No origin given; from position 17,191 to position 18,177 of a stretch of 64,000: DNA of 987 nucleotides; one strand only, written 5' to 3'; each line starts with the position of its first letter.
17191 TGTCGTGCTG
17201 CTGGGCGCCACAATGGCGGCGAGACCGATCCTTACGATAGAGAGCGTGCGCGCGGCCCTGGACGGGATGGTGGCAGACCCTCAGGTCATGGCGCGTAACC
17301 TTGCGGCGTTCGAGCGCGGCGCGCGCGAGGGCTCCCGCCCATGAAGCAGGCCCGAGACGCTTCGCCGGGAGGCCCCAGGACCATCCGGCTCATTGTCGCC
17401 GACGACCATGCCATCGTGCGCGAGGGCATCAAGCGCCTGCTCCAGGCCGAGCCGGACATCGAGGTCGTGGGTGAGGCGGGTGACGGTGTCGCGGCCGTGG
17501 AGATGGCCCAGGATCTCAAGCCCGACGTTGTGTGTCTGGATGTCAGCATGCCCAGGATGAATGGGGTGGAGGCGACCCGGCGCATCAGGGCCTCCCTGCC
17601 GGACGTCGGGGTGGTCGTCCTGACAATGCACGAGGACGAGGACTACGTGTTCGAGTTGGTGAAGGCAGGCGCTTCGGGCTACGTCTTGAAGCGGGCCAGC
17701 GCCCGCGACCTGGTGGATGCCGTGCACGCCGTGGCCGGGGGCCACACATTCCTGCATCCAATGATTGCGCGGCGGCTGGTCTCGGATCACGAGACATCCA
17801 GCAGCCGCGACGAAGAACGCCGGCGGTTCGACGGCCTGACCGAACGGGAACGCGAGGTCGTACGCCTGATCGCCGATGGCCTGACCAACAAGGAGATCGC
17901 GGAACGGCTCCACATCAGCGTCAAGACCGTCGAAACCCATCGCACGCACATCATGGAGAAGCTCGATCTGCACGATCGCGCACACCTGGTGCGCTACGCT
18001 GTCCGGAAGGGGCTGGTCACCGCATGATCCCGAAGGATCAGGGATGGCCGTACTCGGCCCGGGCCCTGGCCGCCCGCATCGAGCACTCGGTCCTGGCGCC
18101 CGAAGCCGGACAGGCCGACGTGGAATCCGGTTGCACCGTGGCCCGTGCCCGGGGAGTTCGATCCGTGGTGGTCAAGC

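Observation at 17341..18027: Orphan LuxR-type response regulator translationally fused into the kor-deoC operon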

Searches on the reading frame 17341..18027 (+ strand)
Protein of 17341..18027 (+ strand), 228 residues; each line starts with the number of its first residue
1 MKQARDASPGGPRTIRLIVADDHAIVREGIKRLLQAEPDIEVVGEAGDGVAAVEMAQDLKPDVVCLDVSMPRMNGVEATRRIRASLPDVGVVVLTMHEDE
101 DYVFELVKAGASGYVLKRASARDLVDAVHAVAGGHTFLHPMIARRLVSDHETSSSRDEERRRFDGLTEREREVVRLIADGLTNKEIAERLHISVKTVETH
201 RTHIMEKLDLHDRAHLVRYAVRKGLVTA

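Call 5: search_protein_families(library=pfam, proteins=[window:17341-18027:+])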
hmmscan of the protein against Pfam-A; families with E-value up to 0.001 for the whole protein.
window:17341-18027:+ (228 aa): 8 families
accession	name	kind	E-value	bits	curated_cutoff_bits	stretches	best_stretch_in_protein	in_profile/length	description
PF00072.30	Response_reg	-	1.9e-29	102.5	30.2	1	18-128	2-110/111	Response regulator receiver domain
PF00196.25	GerE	-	7.8e-23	80.3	23.5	1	165-220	2-57/57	Bacterial regulatory proteins, luxR family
PF08281.18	Sigma70_r4_2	-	2.3e-11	43.6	25.7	1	161-208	6-54/54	Sigma-70, region 4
PF04545.22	Sigma70_r4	-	4.2e-07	29.8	24.1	1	164-208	3-48/50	Sigma-70, region 4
PF13384.12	HTH_23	-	5e-06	26.6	24.6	1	171-198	8-35/50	Homeodomain-like domain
PF07638.17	Sigma70_ECF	-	0.00025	21.5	21.1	1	151-208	121-179/185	ECF sigma factor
PF13412.12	HTH_24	-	0.00034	20.6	21.9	1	178-200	13-37/48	Winged helix-turn-helix DNA-binding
PF13518.12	HTH_28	-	0.00044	20.7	25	0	172-199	4-31/52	Helix-turn-helix domain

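Call 6: search_protein_families(library=ncbifam, proteins=[window:17341-18027:+])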
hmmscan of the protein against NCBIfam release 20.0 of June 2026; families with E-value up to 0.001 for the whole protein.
window:17341-18027:+ (228 aa): 108 families (the best 25 are shown)
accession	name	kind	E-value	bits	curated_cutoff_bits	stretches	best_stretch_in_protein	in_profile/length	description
NF052445.1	RespRegMctR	equivalog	2.1e-58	197.1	300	1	15-225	2-204/205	two-component system response regulator MctR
NF011896.0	PRK15369.1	equivalog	1.4e-54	184.9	242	1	15-225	4-209/211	two component system response regulator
NF007935.0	PRK10651.1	equivalog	1.8e-49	167.9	250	1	15-216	7-206/216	two-component system response regulator NarL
NF007018.1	PRK09483.1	equivalog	6.9e-47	159.9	280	1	15-227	2-210/217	UvrY/SirA/GacA family response regulator transcription factor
NF047785.1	respo_reg_MadR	equivalog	1.4e-45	155.2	300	1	15-226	1-209/209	MadR family response regulator transcription factor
NF007708.0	PRK10403.1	equivalog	4.6e-38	130.8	343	1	15-213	7-201/215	nitrate/nitrite response regulator protein NarP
NF007685.0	PRK10360.1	equivalog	1e-35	123.4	258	1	15-218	2-190/196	response regulator transcription factor UhpA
NF007419.0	PRK09958.1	equivalog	8.5e-34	116.9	251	1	18-223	4-201/204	acid-sensing system DNA-binding response regulator EvgA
NF007403.0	PRK09935.1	equivalog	2.1e-32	112.4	271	1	16-223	5-207/210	fimbria biosynthesis transcriptional regulator FimZ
NF008098.0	PRK10840.1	equivalog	1.2e-27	96.8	235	1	15-219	4-204/216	response regulator transcription factor RcsB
NF006900.1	PRK09390.1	equivalog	2.7e-27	95.7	255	1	17-224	7-201/203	response regulator FixJ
NF040749.1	tetrathio_RR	equivalog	7.6e-26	91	290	1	19-218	5-186/191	tetrathionate respiration response regulator TtrR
NF001965.0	PRK00742.1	subfamily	9e-25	87.6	293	1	14-121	3-111/357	chemotaxis-specific protein-glutamate methyltransferase CheB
NF041367.1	CheY_Halo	equivalog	1.5e-23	83.4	200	1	18-131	2-113/114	chemotaxis protein CheY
NF009206.0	PRK12555.1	subfamily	2.9e-22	79.1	342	1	15-117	1-104/340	chemotaxis-specific protein-glutamate methyltransferase CheB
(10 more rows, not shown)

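Call 7: find_homologous_proteins(query=window:17341-18024:+, max_evalue=1e-20)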
Query window:17341-18024:+ (228 aa): 7988 proteins with E <= 1e-20 among 8000 candidates; the best 120 are listed.
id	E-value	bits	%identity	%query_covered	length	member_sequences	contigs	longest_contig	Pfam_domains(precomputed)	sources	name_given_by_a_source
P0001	6.8e-140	482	100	100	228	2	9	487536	PF13384.13,PF00196.26,PF04545.23,PF08281.19,PF00072.31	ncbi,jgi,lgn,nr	ncbi:MAG: response regulator transcription factor [Armatimonadetes bacterium]|nr:response regulator 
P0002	2.9e-133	460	94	100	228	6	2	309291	PF00196.26,PF04545.23,PF08281.19,PF00072.31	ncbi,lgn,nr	ncbi:MAG: response regulator transcription factor [bacterium]|nr:response regulator transcription fa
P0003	4.1e-132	456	93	100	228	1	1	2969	PF13384.13,PF00196.26,PF04545.23,PF08281.19,PF00072.31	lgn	-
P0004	2.5e-131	454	93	100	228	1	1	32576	PF13384.13,PF00196.26,PF04545.23,PF08281.19,PF00072.31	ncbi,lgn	-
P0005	5.9e-129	446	93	100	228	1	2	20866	PF00196.26,PF04545.23,PF08281.19,PF00072.31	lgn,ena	-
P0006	3.0e-126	437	90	100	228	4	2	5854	PF00196.26,PF04545.23,PF08281.19,PF00072.31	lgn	-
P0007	1.5e-124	432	89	100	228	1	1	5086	PF00196.26,PF04545.23,PF08281.19,PF00072.31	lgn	-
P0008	1.6e-114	399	85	97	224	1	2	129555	PF00196.26,PF04545.23,PF08281.19,PF00072.31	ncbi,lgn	-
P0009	1.1e-109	383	81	95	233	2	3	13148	PF13384.13,PF00196.26,PF04545.23,PF08281.19,PF00072.31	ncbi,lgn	-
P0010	9.0e-108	377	79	95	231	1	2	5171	PF00196.26,PF04545.23,PF08281.19,PF00072.31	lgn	-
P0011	1.4e-107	376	80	93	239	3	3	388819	PF13384.13,PF00196.26,PF04545.23,PF08281.19,PF00072.31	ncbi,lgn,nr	ncbi:MAG: response regulator transcription factor [Armatimonadota bacterium]|nr:response regulator t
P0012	3.0e-107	375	80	92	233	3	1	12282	PF00196.26,PF04545.23,PF08281.19,PF00072.31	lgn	-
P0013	5.3e-107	374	79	94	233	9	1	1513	PF13384.13,PF00196.26,PF04545.23,PF08281.19,PF00072.31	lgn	-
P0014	6.1e-107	374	76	97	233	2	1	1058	PF13384.13,PF00196.26,PF04545.23,PF08281.19,PF00072.31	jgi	jgi:two-component system response regulator NreC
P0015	9.5e-107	373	75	97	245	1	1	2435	PF13384.13,PF00196.26,PF04545.23,PF08281.19,PF00072.31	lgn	-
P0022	8.4e-105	367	75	97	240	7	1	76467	PF13384.13,PF00196.26,PF04545.23,PF08281.19,PF00072.31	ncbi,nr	ncbi:MAG: response regulator transcription factor [Armatimonadota bacterium]|nr:response regulator t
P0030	2.7e-102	359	79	92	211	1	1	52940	PF13384.13,PF00196.26,PF04545.23,PF08281.19,PF00072.31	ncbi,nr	ncbi:MAG: response regulator transcription factor [Armatimonadota bacterium]|nr:response regulator t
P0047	1.2e-83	298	61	98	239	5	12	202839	PF00196.26,PF08281.19,PF00072.31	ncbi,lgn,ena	-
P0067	2.3e-82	294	65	93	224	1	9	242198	PF13384.13,PF00196.26,PF04545.23,PF08281.19,PF00072.31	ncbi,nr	ncbi:MAG: response regulator transcription factor [Armatimonadota bacterium]|nr:response regulator t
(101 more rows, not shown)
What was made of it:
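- Closest known: NreC of the staphylococcal NreBC oxygen/nitrate system. Same: JGI annotation names many clade members NreC (call 7).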

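Call 8: find_encoding_contigs(protein=window:17341-18024:+, flank=10000, max_places=10)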
Protein window:17341-18024:+ (228 aa): 18 contigs read that carry it; 4 places shown.
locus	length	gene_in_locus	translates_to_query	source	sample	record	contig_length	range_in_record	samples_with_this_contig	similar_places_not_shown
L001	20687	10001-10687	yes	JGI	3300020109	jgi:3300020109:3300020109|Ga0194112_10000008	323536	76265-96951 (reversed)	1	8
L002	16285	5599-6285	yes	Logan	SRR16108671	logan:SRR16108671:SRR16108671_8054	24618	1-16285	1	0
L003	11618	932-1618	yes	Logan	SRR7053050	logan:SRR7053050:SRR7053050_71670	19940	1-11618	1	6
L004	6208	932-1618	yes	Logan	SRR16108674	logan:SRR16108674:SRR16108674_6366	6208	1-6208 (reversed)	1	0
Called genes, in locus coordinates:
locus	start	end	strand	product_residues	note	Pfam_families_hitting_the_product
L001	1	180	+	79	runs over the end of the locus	PF01155:HypA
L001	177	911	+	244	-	PF02492:cobW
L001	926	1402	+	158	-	PF00027:cNMP_binding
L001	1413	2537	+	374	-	PF12838:Fer4_7 (faint), PF13237:Fer4_10 (faint), PF13534:Fer4_17 (faint), PF13746:Fer4_18 (faint), PF12797:Fer4_2 (faint), PF13183:Fer4_8 (weak), PF17179:Fer4_22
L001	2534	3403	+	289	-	PF00175:NAD_binding_1, PF10418:DHODB_Fe-S_bind (weak)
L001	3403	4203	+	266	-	PF01058:Oxidored_q6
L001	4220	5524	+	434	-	PF00374:NiFeSe_Hases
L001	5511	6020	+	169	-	PF01750:HycI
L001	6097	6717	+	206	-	PF00583:Acetyltransf_1 (weak)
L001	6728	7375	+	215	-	PF00571:CBS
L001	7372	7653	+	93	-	PF14697:Fer4_21 (weak), PF25160:LdpA_Fe-S-bd (weak), PF12797:Fer4_2 (weak), PF13237:Fer4_10 (weak), PF00037:Fer4 (weak), PF12838:Fer4_7, PF13187:Fer4_9, PF00037:Fer4 (weak), +6 more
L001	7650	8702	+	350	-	PF01855:POR_N, PF17147:PFOR_II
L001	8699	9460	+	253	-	PF02775:TPP_enzyme_C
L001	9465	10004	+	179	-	PF01558:POR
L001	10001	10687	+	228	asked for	PF00072:Response_reg, PF08281:Sigma70_r4_2, PF00196:GerE, PF04545:Sigma70_r4 (weak), PF13384:HTH_23 (weak)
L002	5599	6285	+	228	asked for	PF00072:Response_reg, PF08281:Sigma70_r4_2, PF00196:GerE, PF04545:Sigma70_r4 (weak), PF13384:HTH_23 (weak)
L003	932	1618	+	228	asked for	PF00072:Response_reg, PF08281:Sigma70_r4_2, PF00196:GerE, PF04545:Sigma70_r4 (weak), PF13384:HTH_23 (weak)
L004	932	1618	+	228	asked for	PF00072:Response_reg, PF08281:Sigma70_r4_2, PF00196:GerE, PF04545:Sigma70_r4 (weak), PF13384:HTH_23 (weak)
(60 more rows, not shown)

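Call 10: find_encoding_contigs(protein=P0008, flank=7000, max_places=1)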
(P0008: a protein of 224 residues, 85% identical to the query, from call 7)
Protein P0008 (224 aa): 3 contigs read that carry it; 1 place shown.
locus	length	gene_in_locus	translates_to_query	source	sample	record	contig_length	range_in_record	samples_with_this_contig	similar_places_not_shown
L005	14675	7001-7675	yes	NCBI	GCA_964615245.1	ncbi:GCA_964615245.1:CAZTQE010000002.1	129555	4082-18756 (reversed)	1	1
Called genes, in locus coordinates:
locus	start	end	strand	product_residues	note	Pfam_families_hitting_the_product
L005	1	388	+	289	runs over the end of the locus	PF00175:NAD_binding_1, PF10418:DHODB_Fe-S_bind (faint)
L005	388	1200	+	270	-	PF01058:Oxidored_q6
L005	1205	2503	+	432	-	PF00374:NiFeSe_Hases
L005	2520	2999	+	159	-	PF01750:HycI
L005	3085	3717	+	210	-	-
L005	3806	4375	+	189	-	PF00571:CBS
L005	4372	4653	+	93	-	PF25160:LdpA_Fe-S-bd (faint), PF13183:Fer4_8 (faint), PF13484:Fer4_16 (faint), PF14697:Fer4_21 (weak), PF12797:Fer4_2 (faint), PF12837:Fer4_6 (faint), PF12838:Fer4_7, PF13187:Fer4_9, +3 more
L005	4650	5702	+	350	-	PF01855:POR_N, PF17147:PFOR_II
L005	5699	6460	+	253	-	PF02775:TPP_enzyme_C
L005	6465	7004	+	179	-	PF01558:POR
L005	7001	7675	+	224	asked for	PF00072:Response_reg, PF08281:Sigma70_r4_2, PF00196:GerE, PF04545:Sigma70_r4 (weak)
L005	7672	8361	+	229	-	PF01791:DeoC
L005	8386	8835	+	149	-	PF07332:Phage_holin_3_6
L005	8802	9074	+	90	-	-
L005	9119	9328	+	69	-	PF02416:TatA_B_E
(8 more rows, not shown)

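Call 11: find_encoding_contigs(protein=P0011, flank=7000, max_places=1)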
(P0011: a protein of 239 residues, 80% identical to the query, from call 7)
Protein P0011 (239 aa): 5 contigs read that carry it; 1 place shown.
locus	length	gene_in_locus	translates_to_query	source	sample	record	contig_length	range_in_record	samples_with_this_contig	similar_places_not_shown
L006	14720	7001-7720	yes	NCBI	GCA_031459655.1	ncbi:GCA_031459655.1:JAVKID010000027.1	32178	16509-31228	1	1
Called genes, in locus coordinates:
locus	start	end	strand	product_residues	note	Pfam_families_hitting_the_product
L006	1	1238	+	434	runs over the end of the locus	PF00374:NiFeSe_Hases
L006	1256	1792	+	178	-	PF01750:HycI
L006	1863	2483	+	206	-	PF00583:Acetyltransf_1 (weak), PF13508:Acetyltransf_7 (weak)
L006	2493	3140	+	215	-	PF00571:CBS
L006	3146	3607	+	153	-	PF00582:Usp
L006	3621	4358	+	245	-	PF00571:CBS, PF04972:BON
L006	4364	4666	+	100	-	PF13183:Fer4_8 (faint), PF14697:Fer4_21 (faint), PF25160:LdpA_Fe-S-bd (faint), PF13237:Fer4_10 (weak), PF00037:Fer4 (weak), PF12838:Fer4_7, PF13187:Fer4_9 (weak), PF12797:Fer4_2 (weak), +5 more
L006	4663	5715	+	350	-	PF01855:POR_N, PF17147:PFOR_II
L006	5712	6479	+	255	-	PF02775:TPP_enzyme_C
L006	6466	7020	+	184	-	PF01558:POR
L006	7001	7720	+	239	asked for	PF00072:Response_reg, PF00196:GerE, PF04545:Sigma70_r4 (weak), PF08281:Sigma70_r4_2, PF13384:HTH_23 (weak)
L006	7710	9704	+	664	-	PF00122:E1-E2_ATPase, PF00702:Hydrolase, PF12710:HAD (weak)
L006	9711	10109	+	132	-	PF07332:Phage_holin_3_6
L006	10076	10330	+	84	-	-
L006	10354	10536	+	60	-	PF02416:TatA_B_E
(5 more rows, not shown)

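Call 12: find_encoding_contigs(protein=P0022, flank=7000, max_places=1)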
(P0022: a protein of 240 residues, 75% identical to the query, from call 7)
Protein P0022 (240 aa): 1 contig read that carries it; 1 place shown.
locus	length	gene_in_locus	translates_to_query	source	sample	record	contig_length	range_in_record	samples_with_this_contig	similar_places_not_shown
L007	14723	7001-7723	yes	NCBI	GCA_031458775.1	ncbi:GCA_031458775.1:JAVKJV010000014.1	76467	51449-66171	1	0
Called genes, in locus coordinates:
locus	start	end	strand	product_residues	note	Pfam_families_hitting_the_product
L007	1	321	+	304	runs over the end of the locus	PF00146:NADHdh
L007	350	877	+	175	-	PF12797:Fer4_2 (faint), PF13237:Fer4_10 (weak), PF14697:Fer4_21, PF12838:Fer4_7, PF13187:Fer4_9 (weak), PF00037:Fer4 (weak), PF12838:Fer4_7 (weak), PF13187:Fer4_9 (weak), +3 more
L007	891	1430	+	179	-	PF01058:Oxidored_q6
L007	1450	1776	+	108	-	PF01155:HypA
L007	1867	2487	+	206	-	PF00583:Acetyltransf_1 (weak), PF13508:Acetyltransf_7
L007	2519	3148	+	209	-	PF00571:CBS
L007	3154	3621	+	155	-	PF00582:Usp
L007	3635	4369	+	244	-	PF00571:CBS, PF04972:BON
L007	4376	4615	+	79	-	PF13484:Fer4_16 (faint), PF12797:Fer4_2 (weak), PF13237:Fer4_10 (weak), PF00037:Fer4 (weak), PF12838:Fer4_7, PF13187:Fer4_9 (weak), PF00037:Fer4 (weak), PF12837:Fer4_6 (weak), +4 more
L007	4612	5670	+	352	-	PF01855:POR_N, PF02780:Transketolase_C (weak), PF17147:PFOR_II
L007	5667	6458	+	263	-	PF02775:TPP_enzyme_C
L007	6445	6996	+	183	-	PF01558:POR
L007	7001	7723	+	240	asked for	PF00072:Response_reg, PF13384:HTH_23 (faint), PF08281:Sigma70_r4_2, PF00196:GerE, PF04545:Sigma70_r4 (weak)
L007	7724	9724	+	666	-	PF00122:E1-E2_ATPase, PF00702:Hydrolase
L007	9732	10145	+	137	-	PF07332:Phage_holin_3_6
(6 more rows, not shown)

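Call 13: find_encoding_contigs(protein=P0067, flank=7000, max_places=1)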
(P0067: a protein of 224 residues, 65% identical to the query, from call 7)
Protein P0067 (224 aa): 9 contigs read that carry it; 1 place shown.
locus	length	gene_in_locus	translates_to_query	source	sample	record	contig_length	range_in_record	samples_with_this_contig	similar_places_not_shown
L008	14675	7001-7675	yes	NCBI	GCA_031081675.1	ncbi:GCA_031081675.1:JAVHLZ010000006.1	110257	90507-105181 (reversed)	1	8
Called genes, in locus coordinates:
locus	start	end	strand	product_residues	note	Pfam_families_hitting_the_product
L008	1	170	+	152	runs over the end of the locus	-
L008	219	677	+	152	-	PF13473:Cupredoxin_1, PF07731:Cu-oxidase_2 (faint), PF00127:Copper-bind (weak)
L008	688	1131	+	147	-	PF13473:Cupredoxin_1 (weak)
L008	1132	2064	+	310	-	PF12838:Fer4_7 (weak), PF13247:Fer4_11, PF00037:Fer4 (weak), PF12797:Fer4_2 (weak), PF12837:Fer4_6 (weak), PF13237:Fer4_10, PF12838:Fer4_7, PF13247:Fer4_11 (weak), +1 more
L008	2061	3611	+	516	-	PF03916:NrfD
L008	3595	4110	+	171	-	PF02369:Big_1 (weak), PF13620:CarboxypepD_reg (weak)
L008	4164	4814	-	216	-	PF00072:Response_reg, PF08281:Sigma70_r4_2, PF00196:GerE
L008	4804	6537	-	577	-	PF01590:GAF (weak), PF13185:GAF_2, PF13492:GAF_3 (weak), PF07730:HisKA_3, PF13581:HATPase_c_2 (weak), PF02518:HATPase_c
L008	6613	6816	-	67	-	-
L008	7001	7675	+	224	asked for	PF00072:Response_reg, PF00196:GerE, PF04545:Sigma70_r4 (faint), PF08281:Sigma70_r4_2, PF13384:HTH_23 (weak)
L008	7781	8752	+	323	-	PF00365:PFK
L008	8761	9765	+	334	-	PF01791:DeoC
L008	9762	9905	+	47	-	-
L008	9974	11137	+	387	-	PF00890:FAD_binding_2, PF01266:DAO, PF07992:Pyr_redox_2 (faint), PF12831:FAD_oxidored (weak), PF13450:NAD_binding_8 (weak)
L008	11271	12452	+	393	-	PF16983:MFS_MOT1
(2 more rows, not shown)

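Call 14: find_encoding_contigs(protein=P0047, flank=7000, max_places=1)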
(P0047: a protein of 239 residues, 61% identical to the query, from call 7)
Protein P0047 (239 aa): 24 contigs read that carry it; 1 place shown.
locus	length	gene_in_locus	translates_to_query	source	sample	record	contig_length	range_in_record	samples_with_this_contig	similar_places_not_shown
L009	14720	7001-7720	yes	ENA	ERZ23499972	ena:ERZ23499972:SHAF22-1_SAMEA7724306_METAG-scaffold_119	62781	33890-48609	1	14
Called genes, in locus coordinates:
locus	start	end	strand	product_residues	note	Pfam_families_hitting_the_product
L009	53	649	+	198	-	PF02353:CMAS (weak), PF13489:Methyltransf_23, PF01209:Ubie_methyltran, PF01728:FtsJ (weak), PF13847:Methyltransf_31, PF08241:Methyltransf_11, PF08242:Methyltransf_12, PF13649:Methyltransf_25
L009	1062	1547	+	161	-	-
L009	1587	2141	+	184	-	PF00355:Rieske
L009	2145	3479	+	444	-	PF00033:Cytochrome_B, PF13631:Cytochrom_B_N_2, PF00032:Cytochrom_B_C, PF00034:Cytochrom_C, PF13442:Cytochrome_CBB3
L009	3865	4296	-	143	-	PF00582:Usp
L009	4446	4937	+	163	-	PF00582:Usp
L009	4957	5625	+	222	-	PF00571:CBS, PF04972:BON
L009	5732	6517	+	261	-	PF00140:Sigma70_r1_2 (weak), PF04542:Sigma70_r2, PF04539:Sigma70_r3, PF04545:Sigma70_r4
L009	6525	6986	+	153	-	PF00582:Usp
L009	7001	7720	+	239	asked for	PF00072:Response_reg, PF08281:Sigma70_r4_2, PF00196:GerE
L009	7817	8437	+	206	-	-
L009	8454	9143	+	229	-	PF00571:CBS, PF04972:BON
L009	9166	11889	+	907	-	PF13302:Acetyltransf_3, PF00583:Acetyltransf_1, PF13508:Acetyltransf_7 (weak), PF02629:CoA_binding, PF13380:CoA_binding_2, PF13607:Succ_CoA_lig, PF19045:Ligase_CoA_2, PF13549:ATP-grasp_5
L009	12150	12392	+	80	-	-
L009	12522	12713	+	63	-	-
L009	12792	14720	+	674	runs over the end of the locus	PF16177:ACAS_N, PF00501:AMP-binding, PF13193:AMP-binding_C (weak)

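Call 15: find_encoding_contigs(protein=P0030, flank=7000, max_places=1)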
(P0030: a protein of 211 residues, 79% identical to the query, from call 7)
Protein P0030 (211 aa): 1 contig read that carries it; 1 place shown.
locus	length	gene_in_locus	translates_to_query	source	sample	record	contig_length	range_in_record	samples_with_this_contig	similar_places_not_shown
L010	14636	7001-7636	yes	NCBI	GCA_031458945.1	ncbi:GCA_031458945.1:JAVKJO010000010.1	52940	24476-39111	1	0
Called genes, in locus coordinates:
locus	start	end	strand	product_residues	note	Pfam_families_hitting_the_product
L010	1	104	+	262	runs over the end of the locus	PF01058:Oxidored_q6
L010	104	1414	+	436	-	PF00374:NiFeSe_Hases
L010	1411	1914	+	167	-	PF01750:HycI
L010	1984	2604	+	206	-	PF00583:Acetyltransf_1 (weak)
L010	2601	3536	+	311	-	PF00571:CBS, PF00582:Usp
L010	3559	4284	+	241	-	PF00571:CBS, PF04972:BON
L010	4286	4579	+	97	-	PF13187:Fer4_9 (faint), PF13534:Fer4_17 (faint), PF13183:Fer4_8 (faint), PF13484:Fer4_16 (faint), PF14697:Fer4_21 (faint), PF13237:Fer4_10 (weak), PF12838:Fer4_7, PF12797:Fer4_2 (weak), +4 more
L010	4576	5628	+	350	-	PF01855:POR_N, PF17147:PFOR_II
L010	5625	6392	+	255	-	PF02775:TPP_enzyme_C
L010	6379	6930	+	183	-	PF01558:POR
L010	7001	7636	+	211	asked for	PF00072:Response_reg, PF08281:Sigma70_r4_2, PF00196:GerE, PF04545:Sigma70_r4 (weak), PF13384:HTH_23 (faint)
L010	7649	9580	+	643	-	PF00122:E1-E2_ATPase, PF00702:Hydrolase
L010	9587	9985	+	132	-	PF07332:Phage_holin_3_6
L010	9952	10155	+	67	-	-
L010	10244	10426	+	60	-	PF02416:TatA_B_E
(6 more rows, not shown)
